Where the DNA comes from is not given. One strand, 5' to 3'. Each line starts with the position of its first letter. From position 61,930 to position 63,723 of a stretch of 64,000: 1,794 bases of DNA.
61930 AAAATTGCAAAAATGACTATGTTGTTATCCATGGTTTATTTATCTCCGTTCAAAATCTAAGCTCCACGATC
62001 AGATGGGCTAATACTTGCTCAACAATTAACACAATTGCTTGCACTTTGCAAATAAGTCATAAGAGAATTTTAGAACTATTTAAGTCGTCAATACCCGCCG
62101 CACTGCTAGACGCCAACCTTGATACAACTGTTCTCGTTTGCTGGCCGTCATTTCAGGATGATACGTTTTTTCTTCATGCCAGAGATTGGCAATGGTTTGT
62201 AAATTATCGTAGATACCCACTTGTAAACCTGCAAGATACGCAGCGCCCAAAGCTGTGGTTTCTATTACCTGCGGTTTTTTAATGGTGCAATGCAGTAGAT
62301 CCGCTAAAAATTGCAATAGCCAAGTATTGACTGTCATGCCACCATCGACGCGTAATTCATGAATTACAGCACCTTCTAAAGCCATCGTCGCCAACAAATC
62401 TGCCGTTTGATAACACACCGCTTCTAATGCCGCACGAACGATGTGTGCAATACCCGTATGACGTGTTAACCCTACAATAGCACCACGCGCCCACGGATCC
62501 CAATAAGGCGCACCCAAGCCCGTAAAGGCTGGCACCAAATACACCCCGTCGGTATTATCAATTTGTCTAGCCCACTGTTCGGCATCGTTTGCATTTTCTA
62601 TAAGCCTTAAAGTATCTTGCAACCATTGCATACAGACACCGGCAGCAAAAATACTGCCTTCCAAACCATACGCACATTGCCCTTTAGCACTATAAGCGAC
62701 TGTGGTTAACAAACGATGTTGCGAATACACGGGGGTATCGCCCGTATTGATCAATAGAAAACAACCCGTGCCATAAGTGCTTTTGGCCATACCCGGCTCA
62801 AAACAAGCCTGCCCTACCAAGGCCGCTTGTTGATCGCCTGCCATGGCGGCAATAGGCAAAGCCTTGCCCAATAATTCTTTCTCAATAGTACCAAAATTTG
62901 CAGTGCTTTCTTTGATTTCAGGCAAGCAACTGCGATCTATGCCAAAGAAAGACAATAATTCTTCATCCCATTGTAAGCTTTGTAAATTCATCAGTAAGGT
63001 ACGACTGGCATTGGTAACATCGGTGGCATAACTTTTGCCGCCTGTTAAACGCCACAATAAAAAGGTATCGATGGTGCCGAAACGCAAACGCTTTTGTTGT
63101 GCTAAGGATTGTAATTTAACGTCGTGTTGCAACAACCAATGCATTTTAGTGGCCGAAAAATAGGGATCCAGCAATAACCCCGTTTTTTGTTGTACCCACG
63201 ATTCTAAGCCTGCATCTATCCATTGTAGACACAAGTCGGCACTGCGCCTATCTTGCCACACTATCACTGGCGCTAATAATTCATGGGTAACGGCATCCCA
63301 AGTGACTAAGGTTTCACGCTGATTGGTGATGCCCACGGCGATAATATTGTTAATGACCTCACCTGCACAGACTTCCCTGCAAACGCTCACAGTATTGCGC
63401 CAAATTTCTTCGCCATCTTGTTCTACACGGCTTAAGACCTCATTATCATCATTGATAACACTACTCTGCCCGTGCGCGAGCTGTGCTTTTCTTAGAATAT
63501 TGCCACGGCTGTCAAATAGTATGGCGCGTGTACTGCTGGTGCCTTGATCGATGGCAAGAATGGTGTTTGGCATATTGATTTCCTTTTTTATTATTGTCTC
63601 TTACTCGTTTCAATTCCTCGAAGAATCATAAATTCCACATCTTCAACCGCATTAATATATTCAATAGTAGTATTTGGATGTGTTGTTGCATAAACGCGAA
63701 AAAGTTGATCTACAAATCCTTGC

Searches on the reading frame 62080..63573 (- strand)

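Call 76: search_protein_families(library=pfam, proteins=[window:62080-63573:-], max_evalue=0.00001)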
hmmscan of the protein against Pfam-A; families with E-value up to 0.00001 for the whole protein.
window:62080-63573:- (497 aa): 2 families
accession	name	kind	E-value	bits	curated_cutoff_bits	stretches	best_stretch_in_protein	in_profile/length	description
PF00370.27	FGGY_N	-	6.1e-64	216.4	28.8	1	5-254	2-245/245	FGGY family of carbohydrate kinases, N-terminal domain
PF02782.22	FGGY_C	-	1.8e-41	142.5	27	1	264-450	2-196/198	FGGY family of carbohydrate kinases, C-terminal domain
